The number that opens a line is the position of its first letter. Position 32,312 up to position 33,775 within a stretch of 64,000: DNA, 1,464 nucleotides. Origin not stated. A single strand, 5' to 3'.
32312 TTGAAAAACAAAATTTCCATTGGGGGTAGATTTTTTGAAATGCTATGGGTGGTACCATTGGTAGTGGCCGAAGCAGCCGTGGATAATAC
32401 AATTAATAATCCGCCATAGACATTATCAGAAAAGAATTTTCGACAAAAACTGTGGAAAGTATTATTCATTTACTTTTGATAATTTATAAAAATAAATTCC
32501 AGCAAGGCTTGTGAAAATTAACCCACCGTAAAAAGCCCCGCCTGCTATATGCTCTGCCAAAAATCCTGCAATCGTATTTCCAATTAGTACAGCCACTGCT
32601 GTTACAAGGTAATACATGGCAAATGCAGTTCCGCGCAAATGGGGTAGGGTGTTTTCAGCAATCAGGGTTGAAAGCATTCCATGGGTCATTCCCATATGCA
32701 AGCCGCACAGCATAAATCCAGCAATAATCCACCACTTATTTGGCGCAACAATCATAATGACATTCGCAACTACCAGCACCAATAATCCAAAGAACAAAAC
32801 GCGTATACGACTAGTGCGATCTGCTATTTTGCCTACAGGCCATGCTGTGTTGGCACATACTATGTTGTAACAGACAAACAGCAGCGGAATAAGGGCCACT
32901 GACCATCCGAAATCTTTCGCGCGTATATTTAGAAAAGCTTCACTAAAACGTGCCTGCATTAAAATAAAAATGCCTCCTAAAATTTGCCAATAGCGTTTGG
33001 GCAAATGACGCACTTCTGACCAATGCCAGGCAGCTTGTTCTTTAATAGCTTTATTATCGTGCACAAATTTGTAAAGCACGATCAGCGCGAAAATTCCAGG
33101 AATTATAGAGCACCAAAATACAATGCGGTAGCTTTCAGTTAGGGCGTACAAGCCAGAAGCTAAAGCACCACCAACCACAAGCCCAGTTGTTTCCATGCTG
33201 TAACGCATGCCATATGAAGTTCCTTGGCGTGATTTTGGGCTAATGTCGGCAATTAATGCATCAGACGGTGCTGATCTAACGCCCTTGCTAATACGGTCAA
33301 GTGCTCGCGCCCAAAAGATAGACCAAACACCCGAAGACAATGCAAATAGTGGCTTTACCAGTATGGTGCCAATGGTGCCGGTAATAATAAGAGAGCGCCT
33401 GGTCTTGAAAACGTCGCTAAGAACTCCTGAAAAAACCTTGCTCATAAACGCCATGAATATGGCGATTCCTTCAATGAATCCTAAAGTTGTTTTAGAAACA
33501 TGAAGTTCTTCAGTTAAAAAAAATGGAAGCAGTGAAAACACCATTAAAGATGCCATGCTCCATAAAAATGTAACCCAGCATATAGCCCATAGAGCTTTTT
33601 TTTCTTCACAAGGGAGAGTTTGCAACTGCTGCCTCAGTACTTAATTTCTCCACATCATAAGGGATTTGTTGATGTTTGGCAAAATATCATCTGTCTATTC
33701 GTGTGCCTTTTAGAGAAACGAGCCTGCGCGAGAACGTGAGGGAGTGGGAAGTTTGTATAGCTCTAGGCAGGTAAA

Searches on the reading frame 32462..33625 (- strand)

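Call 59: search_protein_families(library=pfam, proteins=[window:32462-33625:-], max_evalue=0.001)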
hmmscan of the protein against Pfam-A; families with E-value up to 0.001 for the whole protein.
window:32462-33625:- (387 aa): 5 families
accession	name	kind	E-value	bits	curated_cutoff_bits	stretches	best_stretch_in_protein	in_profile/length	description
PF07690.21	MFS_1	-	2.7e-42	145.3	33.4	2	16-226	2-218/347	Major Facilitator Superfamily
PF00083.30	Sugar_tr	-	3.8e-22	79.2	22.3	2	218-356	20-161/452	Sugar (and other) transporter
PF12832.13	MFS_1_like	-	6.4e-08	32.5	25.2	1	34-360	20-365/373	MFS_1 like family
PF01306.25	LacY_symp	-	2.3e-06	27.1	24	1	11-190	8-190/413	LacY proton/sugar symporter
PF11700.14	ATG22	-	0.00011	21.5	24.1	1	20-197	295-481/482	Vacuole effluxer Atg22 like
